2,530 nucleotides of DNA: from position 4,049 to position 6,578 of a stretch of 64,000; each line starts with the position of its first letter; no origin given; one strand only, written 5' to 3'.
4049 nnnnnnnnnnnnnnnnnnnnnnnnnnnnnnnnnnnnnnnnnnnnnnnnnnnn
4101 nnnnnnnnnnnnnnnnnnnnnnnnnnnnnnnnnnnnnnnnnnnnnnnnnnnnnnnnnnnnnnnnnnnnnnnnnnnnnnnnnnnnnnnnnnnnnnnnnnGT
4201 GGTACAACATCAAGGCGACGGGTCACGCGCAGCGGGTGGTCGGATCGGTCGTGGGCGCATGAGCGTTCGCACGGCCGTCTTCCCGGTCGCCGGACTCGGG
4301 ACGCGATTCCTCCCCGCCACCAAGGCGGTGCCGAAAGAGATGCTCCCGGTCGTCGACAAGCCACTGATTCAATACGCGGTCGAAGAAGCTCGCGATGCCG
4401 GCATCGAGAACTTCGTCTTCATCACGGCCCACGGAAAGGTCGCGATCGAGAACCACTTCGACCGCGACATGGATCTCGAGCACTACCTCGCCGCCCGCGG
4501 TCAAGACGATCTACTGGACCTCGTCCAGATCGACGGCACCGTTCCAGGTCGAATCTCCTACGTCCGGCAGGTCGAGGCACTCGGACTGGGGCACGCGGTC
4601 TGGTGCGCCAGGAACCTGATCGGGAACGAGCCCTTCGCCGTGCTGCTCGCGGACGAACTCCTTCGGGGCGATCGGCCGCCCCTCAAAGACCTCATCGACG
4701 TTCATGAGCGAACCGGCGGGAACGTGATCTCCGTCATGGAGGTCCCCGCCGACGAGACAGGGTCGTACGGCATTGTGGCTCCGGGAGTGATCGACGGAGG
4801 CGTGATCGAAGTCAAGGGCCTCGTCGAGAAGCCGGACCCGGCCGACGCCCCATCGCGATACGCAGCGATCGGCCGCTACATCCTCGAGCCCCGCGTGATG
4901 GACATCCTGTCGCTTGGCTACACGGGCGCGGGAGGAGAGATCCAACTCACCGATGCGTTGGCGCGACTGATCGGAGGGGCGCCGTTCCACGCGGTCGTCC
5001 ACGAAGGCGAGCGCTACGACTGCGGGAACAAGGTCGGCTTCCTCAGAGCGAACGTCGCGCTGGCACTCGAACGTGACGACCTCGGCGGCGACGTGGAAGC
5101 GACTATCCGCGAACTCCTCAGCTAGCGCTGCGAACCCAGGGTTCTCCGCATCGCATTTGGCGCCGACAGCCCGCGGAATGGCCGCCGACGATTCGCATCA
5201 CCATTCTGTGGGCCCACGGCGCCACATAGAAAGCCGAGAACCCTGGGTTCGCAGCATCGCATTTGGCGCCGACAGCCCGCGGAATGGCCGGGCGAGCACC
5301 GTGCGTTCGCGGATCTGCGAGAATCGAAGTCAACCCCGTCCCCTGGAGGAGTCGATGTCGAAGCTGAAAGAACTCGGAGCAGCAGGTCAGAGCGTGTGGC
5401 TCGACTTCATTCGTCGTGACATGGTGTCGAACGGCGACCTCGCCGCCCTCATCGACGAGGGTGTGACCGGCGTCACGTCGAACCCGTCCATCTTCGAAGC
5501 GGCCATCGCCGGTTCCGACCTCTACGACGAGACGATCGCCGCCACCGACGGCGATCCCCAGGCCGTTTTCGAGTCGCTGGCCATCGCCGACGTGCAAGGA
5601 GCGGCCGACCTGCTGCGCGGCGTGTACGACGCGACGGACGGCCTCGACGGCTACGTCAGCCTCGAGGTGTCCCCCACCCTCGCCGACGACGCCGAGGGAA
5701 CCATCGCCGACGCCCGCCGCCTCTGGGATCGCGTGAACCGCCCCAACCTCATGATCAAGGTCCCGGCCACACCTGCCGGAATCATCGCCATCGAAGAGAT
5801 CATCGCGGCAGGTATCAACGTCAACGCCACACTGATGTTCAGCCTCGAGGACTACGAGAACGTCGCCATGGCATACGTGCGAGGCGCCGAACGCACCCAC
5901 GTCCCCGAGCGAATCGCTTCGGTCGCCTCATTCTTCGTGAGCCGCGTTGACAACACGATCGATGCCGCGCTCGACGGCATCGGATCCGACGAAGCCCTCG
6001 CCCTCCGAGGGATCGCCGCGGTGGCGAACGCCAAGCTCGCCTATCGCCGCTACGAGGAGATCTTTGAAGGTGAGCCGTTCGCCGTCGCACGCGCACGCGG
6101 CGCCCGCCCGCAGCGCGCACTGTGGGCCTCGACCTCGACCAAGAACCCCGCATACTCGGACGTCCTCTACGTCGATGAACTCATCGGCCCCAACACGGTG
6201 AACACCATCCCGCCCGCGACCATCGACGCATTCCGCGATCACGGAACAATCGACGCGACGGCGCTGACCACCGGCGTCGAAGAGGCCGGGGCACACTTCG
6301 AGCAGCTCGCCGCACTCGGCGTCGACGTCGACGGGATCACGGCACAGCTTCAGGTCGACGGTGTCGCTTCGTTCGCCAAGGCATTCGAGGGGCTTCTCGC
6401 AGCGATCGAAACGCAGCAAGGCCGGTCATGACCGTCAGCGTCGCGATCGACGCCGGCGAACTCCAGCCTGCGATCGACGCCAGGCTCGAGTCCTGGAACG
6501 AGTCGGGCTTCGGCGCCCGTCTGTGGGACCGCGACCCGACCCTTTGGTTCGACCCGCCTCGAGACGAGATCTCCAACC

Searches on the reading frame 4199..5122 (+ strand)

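Call 28: search_protein_families(library=pfam, proteins=[window:4199-5122:+], max_evalue=0.01)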
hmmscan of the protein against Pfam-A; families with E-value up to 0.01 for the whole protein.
window:4199-5122:+ (308 aa): 2 families
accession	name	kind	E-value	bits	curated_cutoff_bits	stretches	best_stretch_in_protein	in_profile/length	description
PF00483.29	NTP_transferase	-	1.3e-26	94.1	21.2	1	31-288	7-242/245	Nucleotidyl transferase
PF12804.13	NTP_transf_3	-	0.0043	17.7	27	1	30-81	5-51/160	MobA-like NTP transferase domain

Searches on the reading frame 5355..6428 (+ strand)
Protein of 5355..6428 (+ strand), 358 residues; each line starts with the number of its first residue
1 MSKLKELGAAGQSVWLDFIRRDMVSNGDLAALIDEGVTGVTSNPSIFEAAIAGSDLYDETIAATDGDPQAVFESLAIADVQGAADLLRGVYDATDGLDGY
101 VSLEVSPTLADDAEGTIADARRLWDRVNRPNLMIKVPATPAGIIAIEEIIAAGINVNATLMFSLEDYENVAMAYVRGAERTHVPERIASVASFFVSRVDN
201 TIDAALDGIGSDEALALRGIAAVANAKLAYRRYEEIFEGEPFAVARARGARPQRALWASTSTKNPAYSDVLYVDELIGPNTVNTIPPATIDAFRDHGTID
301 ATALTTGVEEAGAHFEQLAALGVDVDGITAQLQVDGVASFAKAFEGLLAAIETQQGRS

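Call 28: search_protein_families(library=pfam, proteins=[window:5355-6428:+], max_evalue=0.01)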
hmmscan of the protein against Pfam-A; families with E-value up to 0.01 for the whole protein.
window:5355-6428:+ (358 aa): 1 family
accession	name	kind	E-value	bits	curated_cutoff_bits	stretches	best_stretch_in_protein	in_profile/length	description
PF00923.25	TAL_FSA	-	1.5e-84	284.2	27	1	14-351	1-285/285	Transaldolase/Fructose-6-phosphate aldolase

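Call 53: find_encoding_contigs(protein=window:5355-6428:+, flank=3000, max_places=10)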
Protein window:5355-6428:+ (358 aa): no gene with exactly this product is on record in the collection.
